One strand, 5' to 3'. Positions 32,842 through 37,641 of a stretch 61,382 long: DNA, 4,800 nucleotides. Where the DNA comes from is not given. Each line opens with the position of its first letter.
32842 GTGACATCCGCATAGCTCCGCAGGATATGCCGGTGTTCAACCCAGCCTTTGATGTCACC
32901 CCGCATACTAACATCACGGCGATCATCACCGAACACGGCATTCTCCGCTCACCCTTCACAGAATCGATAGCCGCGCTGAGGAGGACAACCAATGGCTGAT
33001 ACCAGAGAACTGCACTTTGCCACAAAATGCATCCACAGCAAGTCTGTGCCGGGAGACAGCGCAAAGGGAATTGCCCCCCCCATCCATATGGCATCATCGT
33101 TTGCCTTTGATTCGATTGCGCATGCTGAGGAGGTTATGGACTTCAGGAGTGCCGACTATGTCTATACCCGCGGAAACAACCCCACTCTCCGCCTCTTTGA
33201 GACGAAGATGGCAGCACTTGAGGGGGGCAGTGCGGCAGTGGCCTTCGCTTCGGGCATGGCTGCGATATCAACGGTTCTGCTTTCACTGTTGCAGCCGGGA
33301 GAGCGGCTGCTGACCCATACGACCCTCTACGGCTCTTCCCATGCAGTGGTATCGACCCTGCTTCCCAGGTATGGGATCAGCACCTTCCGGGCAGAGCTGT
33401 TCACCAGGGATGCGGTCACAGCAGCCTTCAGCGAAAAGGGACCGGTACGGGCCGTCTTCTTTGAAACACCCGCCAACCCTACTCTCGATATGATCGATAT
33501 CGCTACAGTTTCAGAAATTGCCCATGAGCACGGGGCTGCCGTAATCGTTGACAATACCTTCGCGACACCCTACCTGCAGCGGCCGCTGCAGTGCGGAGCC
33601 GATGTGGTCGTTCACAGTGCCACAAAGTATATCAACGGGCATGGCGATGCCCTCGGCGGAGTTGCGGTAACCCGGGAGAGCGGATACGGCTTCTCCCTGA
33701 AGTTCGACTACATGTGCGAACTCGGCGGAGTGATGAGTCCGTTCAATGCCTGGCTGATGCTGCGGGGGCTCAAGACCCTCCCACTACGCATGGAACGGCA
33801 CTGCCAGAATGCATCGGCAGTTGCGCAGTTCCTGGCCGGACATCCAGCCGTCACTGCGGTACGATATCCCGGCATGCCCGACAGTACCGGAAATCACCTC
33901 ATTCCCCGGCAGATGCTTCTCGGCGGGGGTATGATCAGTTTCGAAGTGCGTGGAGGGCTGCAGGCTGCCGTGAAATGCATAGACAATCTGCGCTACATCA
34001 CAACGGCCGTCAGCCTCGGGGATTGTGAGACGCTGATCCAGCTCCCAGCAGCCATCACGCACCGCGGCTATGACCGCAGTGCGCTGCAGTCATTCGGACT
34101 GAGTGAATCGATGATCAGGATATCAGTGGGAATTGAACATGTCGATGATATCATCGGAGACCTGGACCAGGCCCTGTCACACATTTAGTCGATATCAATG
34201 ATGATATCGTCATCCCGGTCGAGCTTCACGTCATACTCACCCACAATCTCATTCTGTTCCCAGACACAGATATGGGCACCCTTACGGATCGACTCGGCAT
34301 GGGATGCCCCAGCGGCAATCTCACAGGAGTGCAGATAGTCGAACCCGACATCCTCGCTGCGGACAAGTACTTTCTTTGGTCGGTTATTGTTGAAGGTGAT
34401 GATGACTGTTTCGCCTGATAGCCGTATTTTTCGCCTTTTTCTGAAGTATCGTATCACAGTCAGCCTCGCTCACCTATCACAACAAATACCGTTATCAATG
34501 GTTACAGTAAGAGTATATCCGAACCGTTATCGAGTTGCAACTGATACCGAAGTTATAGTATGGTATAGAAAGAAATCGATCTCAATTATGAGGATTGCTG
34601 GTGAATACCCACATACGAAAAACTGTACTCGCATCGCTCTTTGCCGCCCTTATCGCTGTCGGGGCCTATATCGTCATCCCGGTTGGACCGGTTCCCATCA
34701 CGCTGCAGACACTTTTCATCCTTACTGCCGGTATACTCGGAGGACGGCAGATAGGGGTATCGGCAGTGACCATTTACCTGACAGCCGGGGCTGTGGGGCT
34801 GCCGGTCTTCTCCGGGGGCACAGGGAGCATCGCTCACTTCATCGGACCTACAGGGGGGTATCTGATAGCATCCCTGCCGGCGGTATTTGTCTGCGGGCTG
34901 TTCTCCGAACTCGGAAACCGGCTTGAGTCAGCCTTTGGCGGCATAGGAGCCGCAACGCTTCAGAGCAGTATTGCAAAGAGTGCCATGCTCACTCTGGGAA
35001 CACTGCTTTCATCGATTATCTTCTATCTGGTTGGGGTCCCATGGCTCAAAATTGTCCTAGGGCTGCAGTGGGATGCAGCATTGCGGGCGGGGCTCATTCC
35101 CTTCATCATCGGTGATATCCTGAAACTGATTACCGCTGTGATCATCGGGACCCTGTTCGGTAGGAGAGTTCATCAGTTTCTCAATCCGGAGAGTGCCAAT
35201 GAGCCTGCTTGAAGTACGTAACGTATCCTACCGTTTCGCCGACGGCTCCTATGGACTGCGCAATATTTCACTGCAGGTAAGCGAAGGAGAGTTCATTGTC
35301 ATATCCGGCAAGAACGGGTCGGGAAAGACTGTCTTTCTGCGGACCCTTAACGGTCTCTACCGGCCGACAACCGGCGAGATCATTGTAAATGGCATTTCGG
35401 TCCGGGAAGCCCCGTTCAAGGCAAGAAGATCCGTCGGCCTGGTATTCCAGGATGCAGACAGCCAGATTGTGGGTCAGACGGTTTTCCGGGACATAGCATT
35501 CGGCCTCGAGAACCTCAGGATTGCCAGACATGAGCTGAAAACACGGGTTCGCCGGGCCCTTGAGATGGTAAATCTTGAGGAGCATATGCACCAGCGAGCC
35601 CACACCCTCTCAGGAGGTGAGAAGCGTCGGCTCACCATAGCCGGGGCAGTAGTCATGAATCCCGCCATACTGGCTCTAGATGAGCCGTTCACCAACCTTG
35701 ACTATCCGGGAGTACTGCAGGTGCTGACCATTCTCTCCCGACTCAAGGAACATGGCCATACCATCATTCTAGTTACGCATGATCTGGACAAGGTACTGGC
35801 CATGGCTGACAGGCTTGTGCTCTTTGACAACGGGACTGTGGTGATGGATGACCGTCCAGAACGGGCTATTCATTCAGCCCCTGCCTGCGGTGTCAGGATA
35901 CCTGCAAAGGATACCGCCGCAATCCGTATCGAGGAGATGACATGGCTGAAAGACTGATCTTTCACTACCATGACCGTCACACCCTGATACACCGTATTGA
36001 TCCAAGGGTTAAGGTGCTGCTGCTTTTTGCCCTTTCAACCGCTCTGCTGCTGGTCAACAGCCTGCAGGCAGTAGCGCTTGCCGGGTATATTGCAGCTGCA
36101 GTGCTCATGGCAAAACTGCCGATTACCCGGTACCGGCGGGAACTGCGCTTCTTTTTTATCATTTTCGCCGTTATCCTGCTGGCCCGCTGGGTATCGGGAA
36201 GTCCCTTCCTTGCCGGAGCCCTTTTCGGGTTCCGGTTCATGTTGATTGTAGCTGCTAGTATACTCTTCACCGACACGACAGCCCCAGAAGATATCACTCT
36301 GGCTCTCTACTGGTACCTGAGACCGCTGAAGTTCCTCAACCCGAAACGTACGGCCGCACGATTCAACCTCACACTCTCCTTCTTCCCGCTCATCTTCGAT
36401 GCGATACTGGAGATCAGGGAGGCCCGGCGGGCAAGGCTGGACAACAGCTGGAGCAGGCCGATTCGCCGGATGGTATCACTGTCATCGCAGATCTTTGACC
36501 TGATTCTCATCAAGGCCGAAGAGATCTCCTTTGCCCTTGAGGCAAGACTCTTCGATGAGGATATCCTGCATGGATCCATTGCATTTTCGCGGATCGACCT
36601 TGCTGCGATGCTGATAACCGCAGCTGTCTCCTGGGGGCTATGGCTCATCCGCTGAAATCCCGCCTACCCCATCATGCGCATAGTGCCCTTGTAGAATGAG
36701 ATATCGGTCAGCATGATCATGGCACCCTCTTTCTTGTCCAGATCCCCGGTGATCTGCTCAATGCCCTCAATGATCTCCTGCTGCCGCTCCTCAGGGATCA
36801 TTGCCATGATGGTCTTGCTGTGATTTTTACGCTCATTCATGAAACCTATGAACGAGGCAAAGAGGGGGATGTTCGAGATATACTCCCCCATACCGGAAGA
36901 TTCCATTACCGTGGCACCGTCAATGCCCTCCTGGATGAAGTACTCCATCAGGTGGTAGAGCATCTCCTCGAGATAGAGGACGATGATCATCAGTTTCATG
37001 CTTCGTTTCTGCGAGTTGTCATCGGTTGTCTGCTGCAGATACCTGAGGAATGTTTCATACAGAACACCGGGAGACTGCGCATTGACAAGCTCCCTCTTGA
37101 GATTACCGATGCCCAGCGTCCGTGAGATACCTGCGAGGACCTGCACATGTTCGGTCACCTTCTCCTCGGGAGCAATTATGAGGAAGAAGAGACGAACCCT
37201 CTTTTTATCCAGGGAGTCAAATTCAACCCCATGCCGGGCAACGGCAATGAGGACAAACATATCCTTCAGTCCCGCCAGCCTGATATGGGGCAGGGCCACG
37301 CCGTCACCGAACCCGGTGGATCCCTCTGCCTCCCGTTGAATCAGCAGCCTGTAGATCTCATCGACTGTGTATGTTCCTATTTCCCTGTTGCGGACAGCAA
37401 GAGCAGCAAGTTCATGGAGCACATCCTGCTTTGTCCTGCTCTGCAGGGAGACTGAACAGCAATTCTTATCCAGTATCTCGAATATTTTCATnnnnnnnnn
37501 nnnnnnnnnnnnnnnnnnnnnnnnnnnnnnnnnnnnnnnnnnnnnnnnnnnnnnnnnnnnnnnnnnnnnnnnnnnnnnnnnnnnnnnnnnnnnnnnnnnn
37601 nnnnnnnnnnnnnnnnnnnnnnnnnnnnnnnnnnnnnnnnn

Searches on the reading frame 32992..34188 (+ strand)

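Call 58: search_protein_families(library=pfam, proteins=[window:32992-34188:+], max_evalue=0.00001)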
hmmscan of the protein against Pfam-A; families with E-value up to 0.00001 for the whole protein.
window:32992-34188:+ (398 aa): 2 families
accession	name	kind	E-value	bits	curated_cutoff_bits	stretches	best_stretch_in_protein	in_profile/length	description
PF01053.26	Cys_Met_Meta_PP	-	9.8e-130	432.9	27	1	11-395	2-380/381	Cys/Met metabolism PLP-dependent enzyme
PF00155.27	Aminotran_1_2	-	2.3e-07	30.8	19.7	1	64-196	42-194/361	Aminotransferase class I and II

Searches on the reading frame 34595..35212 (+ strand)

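Call 58: search_protein_families(library=pfam, proteins=[window:34595-35212:+], max_evalue=0.00001)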
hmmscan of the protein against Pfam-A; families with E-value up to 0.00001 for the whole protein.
window:34595-35212:+ (205 aa): 1 family
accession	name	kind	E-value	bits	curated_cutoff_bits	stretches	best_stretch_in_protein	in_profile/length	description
PF02632.19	BioY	-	7.5e-36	123.6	25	1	31-186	2-136/140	BioY family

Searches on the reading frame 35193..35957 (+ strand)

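Call 58: search_protein_families(library=pfam, proteins=[window:35193-35957:+], max_evalue=0.00001)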
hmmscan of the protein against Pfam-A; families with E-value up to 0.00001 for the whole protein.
window:35193-35957:+ (254 aa): 3 families
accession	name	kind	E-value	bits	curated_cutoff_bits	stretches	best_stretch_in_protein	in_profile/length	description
PF00005.33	ABC_tran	-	1.4e-30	107.1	25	1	22-166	1-136/137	ABC transporter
PF13304.12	AAA_21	-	6.3e-08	33.5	27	0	135-197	234-299/304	AAA domain, putative AbiEii toxin, Type IV TA system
PF02463.25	SMC_N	-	5.5e-06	26.4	40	0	20-208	13-208/220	RecF/RecN/SMC N terminal domain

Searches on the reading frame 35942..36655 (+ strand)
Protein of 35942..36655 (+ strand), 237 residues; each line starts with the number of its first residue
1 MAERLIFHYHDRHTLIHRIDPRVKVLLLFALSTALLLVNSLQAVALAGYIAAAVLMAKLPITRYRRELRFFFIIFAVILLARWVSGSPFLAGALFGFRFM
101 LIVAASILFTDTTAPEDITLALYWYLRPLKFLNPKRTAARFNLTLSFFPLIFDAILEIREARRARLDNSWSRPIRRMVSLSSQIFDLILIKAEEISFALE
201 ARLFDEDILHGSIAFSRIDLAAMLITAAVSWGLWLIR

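Call 58: search_protein_families(library=pfam, proteins=[window:35942-36655:+], max_evalue=0.00001)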
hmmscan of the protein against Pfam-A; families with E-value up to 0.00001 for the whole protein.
window:35942-36655:+ (237 aa): 1 family
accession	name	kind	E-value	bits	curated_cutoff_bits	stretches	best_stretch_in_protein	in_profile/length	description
PF02361.21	CbiQ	-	9.5e-17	61.8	25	1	14-206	3-210/216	Cobalt transport protein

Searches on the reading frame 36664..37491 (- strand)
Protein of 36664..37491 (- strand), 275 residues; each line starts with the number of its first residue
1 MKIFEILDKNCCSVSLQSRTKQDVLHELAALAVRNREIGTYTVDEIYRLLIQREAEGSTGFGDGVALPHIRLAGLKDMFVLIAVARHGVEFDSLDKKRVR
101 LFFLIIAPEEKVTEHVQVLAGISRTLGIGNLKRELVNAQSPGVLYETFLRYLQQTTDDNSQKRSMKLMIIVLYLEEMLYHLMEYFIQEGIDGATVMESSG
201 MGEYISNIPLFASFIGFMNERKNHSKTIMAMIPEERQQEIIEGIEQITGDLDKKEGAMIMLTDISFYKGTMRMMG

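Call 71: search_protein_families(library=pfam, proteins=[window:36664-37491:-], max_evalue=0.000001)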
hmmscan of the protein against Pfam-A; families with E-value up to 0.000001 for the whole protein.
window:36664-37491:- (275 aa): 1 family
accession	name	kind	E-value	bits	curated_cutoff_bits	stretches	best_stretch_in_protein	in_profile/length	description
PF00359.27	PTS_EIIA_2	-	1.7e-24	86.9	27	1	5-148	1-141/144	Phosphoenolpyruvate-dependent sugar phosphotransferase system, EIIA 2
